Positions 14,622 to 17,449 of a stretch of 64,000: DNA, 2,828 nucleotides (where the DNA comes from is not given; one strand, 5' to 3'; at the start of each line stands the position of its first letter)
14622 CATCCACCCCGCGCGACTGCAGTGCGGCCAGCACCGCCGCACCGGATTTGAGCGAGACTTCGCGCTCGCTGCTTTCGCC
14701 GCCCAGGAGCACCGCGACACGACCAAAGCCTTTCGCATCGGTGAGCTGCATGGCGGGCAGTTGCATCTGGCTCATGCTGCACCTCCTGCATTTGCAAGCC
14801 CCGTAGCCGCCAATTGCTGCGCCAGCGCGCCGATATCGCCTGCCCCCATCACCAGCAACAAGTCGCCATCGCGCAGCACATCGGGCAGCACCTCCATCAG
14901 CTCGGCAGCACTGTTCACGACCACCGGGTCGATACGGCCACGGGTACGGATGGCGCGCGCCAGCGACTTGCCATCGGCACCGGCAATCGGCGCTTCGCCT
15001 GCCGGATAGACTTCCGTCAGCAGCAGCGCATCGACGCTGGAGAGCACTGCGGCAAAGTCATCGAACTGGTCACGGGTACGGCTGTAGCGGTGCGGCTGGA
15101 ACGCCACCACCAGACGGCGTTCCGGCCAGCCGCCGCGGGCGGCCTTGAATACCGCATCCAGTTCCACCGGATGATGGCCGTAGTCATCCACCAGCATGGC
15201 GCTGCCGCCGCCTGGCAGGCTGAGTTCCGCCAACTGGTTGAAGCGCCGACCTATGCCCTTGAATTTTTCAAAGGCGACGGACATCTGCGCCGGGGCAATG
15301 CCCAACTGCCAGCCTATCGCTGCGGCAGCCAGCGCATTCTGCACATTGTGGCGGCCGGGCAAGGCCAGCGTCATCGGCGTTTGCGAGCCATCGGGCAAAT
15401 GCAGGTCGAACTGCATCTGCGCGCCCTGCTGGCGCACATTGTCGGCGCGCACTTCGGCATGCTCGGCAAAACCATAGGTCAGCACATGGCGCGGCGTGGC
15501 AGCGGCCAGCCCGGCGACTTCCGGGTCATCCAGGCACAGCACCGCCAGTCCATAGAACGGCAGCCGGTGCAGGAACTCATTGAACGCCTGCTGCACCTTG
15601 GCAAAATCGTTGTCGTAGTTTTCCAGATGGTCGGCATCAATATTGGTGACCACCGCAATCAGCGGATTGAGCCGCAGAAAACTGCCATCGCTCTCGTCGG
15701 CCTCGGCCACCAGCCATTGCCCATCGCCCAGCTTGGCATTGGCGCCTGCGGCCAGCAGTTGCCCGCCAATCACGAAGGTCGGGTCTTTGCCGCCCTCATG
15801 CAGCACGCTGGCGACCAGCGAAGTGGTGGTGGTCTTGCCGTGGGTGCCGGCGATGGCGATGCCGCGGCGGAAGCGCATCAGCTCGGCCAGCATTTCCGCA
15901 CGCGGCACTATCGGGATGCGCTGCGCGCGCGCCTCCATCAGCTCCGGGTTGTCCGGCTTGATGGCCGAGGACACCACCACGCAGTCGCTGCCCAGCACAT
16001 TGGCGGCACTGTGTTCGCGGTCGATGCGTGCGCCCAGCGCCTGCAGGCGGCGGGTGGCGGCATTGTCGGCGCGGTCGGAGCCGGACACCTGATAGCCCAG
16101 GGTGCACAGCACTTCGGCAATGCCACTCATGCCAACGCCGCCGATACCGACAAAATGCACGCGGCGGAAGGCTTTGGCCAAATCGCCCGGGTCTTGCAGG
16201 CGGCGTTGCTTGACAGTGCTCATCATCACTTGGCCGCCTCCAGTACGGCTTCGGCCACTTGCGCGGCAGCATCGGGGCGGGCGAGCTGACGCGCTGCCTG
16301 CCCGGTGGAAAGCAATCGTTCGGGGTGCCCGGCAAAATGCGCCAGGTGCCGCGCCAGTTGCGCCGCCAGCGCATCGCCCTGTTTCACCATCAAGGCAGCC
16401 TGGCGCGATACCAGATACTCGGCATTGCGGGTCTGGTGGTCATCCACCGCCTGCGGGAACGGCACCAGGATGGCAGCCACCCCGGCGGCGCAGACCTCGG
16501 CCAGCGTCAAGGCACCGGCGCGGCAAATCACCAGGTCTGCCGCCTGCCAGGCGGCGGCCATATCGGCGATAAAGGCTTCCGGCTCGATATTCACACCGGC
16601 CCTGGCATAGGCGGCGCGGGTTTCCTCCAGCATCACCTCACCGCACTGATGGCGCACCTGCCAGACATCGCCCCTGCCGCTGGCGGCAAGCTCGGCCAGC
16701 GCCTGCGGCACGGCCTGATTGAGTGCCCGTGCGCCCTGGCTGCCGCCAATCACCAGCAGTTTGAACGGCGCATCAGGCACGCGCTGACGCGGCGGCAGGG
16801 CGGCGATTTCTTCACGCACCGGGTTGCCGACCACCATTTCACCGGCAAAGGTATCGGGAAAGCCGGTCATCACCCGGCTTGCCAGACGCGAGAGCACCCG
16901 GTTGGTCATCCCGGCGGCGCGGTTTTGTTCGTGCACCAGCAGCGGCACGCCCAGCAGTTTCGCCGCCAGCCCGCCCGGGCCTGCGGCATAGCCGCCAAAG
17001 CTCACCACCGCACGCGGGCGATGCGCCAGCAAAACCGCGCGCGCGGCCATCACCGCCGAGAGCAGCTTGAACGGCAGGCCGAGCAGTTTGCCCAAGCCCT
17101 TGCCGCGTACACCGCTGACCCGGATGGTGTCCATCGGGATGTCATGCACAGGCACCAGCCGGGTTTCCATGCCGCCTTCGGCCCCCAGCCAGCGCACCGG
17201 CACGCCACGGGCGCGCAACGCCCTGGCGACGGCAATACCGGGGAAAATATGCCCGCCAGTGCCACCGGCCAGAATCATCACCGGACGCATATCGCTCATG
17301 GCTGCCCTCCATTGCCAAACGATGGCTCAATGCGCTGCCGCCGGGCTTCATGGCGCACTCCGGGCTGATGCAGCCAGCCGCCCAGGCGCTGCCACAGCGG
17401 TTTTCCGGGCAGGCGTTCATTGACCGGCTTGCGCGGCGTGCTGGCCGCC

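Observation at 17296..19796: dcw cluster lacks murD: mraY stop overlaps the ftsW start directly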

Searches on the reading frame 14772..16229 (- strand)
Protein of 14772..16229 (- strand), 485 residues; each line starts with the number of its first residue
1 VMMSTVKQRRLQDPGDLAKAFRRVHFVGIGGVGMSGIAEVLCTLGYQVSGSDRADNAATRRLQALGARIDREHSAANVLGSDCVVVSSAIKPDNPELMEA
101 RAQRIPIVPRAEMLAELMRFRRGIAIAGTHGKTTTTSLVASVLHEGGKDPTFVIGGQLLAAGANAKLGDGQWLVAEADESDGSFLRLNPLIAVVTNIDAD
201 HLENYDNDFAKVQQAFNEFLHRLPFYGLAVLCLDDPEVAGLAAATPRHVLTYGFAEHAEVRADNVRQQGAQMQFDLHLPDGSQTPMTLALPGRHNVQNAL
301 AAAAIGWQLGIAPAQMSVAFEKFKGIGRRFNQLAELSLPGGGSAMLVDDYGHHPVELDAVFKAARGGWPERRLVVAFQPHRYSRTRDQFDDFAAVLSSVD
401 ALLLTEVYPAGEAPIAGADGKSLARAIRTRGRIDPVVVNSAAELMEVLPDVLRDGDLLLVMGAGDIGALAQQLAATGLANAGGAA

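Call 3: search_protein_families(library=pfam, proteins=[window:14772-16229:-])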
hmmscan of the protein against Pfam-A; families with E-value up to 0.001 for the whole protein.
window:14772-16229:- (485 aa): 3 families
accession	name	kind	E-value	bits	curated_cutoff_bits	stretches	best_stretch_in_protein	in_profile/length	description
PF01225.30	Mur_ligase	-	7.1e-30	103.7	21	1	24-121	2-94/95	Mur ligase family, catalytic domain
PF08245.18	Mur_ligase_M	-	3.4e-29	102.7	24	1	126-305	1-199/200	Mur ligase middle domain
PF02875.26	Mur_ligase_C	-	6.6e-17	63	28.4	1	344-464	12-127/127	Mur ligase, glutamate ligase domain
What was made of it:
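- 14772..16229 (-): murC. Pfam Mur_ligase N, M and C domains (call 3)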

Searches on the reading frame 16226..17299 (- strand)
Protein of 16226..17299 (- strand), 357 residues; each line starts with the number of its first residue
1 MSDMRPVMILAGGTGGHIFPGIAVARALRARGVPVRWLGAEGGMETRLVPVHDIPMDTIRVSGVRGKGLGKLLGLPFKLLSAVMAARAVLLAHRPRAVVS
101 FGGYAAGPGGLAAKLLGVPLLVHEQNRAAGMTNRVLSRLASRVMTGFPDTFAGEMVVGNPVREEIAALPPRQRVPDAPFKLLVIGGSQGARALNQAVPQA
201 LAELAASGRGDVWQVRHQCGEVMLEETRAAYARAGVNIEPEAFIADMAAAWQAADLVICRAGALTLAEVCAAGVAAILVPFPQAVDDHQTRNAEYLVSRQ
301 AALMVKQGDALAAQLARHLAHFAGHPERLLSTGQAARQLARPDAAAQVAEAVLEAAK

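Call 3: search_protein_families(library=pfam, proteins=[window:16226-17299:-])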
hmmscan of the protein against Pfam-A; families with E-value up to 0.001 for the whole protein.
window:16226-17299:- (357 aa): 4 families
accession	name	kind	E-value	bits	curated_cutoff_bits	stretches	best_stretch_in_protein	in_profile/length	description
PF04101.22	Glyco_tran_28_C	-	1.1e-40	139.9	22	1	181-347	2-165/166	Glycosyltransferase family 28 C-terminal domain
PF03033.26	Glyco_transf_28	-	2.6e-39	134.9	26.2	1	7-144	1-138/139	Glycosyltransferase family 28 N-terminal domain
PF13579.12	Glyco_trans_4_4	-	3e-08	34.6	29.7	1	24-168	10-145/158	Glycosyl transferase 4-like domain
PF13439.12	Glyco_transf_4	-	0.00013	22.5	28.5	1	24-165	11-148/170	Glycosyltransferase Family 4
